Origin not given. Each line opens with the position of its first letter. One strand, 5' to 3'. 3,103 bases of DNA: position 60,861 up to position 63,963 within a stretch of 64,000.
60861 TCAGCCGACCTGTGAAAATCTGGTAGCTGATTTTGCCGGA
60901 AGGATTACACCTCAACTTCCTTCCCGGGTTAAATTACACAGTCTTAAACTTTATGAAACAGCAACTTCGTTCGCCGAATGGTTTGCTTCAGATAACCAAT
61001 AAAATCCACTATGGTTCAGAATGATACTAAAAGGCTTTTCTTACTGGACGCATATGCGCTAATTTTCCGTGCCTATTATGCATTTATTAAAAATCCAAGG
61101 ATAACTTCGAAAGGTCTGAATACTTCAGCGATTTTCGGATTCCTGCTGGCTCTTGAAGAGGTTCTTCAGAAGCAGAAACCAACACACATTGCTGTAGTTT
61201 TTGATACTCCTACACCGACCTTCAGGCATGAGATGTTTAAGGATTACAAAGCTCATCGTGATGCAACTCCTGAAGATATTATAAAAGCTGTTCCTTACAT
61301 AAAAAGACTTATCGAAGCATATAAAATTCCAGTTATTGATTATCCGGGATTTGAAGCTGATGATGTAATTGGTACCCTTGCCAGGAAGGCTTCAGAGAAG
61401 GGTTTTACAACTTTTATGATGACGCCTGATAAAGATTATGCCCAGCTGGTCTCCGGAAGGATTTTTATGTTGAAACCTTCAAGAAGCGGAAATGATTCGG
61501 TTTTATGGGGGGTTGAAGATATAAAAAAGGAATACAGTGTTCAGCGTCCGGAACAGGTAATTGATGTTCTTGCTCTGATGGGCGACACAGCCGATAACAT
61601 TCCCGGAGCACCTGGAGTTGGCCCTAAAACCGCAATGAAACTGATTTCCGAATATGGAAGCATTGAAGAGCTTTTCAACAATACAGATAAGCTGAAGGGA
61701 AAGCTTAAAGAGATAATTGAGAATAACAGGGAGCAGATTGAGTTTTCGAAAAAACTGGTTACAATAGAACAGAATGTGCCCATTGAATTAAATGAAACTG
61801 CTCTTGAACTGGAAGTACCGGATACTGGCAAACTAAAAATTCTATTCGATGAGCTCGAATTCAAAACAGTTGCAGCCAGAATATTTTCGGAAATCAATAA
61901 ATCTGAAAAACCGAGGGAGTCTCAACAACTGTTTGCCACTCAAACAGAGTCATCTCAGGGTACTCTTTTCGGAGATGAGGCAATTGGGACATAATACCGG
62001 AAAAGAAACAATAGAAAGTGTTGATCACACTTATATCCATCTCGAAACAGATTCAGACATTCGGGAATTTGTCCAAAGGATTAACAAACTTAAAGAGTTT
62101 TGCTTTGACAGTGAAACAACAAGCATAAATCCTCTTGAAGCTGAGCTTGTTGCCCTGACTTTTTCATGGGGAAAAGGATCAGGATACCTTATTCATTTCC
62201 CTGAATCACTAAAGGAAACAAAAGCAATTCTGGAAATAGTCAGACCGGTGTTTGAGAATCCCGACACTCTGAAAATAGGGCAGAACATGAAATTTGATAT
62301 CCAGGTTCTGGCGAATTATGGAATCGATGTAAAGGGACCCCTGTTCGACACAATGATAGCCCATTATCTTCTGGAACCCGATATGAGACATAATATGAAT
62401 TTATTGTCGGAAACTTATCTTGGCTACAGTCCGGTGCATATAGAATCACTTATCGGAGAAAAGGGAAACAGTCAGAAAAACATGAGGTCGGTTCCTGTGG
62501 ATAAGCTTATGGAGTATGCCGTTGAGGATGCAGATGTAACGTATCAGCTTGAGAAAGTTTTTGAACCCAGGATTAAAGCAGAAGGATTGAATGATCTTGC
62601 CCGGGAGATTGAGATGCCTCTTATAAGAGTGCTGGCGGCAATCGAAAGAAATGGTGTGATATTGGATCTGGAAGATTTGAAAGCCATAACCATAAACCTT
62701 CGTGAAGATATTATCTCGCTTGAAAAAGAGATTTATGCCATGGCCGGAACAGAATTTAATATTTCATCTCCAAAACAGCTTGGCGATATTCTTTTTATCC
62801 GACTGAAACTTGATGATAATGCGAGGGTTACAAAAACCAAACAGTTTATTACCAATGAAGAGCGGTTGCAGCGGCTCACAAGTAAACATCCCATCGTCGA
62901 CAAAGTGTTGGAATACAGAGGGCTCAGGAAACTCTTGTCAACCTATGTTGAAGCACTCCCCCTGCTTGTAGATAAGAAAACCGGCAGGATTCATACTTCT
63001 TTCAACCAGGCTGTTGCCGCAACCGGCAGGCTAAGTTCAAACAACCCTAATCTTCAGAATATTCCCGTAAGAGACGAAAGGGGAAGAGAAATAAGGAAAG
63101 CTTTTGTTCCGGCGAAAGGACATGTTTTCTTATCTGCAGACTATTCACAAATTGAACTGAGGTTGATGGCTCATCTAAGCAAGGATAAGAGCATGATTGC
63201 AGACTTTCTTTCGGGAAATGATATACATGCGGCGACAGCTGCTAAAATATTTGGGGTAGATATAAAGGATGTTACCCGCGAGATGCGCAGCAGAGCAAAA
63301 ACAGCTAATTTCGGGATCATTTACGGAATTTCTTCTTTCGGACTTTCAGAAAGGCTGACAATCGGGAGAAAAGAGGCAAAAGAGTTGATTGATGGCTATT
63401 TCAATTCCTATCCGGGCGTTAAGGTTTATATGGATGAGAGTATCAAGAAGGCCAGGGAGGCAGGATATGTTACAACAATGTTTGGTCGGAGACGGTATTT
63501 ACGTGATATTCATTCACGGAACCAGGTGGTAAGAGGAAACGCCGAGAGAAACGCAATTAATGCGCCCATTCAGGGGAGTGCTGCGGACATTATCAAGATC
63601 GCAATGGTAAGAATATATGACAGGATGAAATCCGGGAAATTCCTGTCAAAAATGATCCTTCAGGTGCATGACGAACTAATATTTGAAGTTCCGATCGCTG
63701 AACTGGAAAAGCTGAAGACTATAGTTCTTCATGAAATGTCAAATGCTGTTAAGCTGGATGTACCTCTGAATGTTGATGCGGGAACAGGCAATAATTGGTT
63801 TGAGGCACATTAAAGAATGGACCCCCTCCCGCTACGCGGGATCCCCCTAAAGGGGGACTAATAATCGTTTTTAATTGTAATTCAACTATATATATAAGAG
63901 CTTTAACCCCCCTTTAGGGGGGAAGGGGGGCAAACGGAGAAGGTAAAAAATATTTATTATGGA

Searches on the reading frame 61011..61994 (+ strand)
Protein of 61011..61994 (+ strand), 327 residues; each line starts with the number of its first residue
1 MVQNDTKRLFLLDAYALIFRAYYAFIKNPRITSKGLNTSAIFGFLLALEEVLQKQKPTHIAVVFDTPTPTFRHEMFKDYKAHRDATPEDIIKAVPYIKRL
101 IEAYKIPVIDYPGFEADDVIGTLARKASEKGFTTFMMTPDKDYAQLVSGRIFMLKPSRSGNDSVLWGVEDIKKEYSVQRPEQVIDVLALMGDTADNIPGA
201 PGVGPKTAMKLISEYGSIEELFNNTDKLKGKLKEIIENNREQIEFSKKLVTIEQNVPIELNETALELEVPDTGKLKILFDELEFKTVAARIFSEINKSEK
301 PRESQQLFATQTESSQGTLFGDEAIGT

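Call 24: search_protein_families(library=pfam, proteins=[window:61011-61994:+], max_evalue=0.001)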
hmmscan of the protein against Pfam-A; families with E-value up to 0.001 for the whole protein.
window:61011-61994:+ (327 aa): 3 families
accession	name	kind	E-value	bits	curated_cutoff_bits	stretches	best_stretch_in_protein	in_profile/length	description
PF02739.22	5_3_exonuc_N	-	9e-55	185.3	34.3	1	8-175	1-163/164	5'-3' exonuclease, N-terminal resolvase-like domain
PF01367.25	5_3_exonuc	-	9.1e-34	116.3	40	1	179-271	2-95/97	5'-3' exonuclease, C-terminal SAM fold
PF14520.12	HHH_5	-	5.1e-05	24.1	27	1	201-224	8-32/57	Helix-hairpin-helix domain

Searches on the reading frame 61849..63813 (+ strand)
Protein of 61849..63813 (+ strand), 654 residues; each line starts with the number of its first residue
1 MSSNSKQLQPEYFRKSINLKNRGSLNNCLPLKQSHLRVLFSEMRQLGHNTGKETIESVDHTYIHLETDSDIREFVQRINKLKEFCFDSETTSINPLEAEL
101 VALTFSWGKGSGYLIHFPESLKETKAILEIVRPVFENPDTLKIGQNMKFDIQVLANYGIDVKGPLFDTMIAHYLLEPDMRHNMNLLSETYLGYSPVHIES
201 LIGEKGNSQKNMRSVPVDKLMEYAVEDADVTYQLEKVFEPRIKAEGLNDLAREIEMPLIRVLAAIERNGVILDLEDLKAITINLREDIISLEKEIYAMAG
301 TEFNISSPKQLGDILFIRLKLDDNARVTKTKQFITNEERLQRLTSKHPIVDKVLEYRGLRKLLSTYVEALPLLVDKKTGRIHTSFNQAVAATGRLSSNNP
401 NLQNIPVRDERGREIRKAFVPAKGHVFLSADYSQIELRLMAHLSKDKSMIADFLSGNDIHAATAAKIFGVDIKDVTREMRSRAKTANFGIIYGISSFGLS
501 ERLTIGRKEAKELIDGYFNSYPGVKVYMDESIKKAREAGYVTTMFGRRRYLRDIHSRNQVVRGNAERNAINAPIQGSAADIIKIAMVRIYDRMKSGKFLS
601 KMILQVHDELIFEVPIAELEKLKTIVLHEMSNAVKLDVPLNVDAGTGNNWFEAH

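Call 24: search_protein_families(library=pfam, proteins=[window:61849-63813:+], max_evalue=0.001)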
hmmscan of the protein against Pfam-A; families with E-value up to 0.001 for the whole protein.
window:61849-63813:+ (654 aa): 3 families
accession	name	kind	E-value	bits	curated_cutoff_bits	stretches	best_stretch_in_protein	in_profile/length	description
PF00476.26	DNA_pol_A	-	3.9e-163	543.3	34.3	1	276-651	3-380/381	DNA polymerase family A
PF01612.26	DNA_pol_A_exo1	-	7.5e-32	110.9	23.6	1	64-242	3-172/173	3'-5' exonuclease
PF22619.2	DNA_polI_exo1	-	1.7e-06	28.3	27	1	93-234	8-140/140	DNA polymerase I, ribonuclease H-like domain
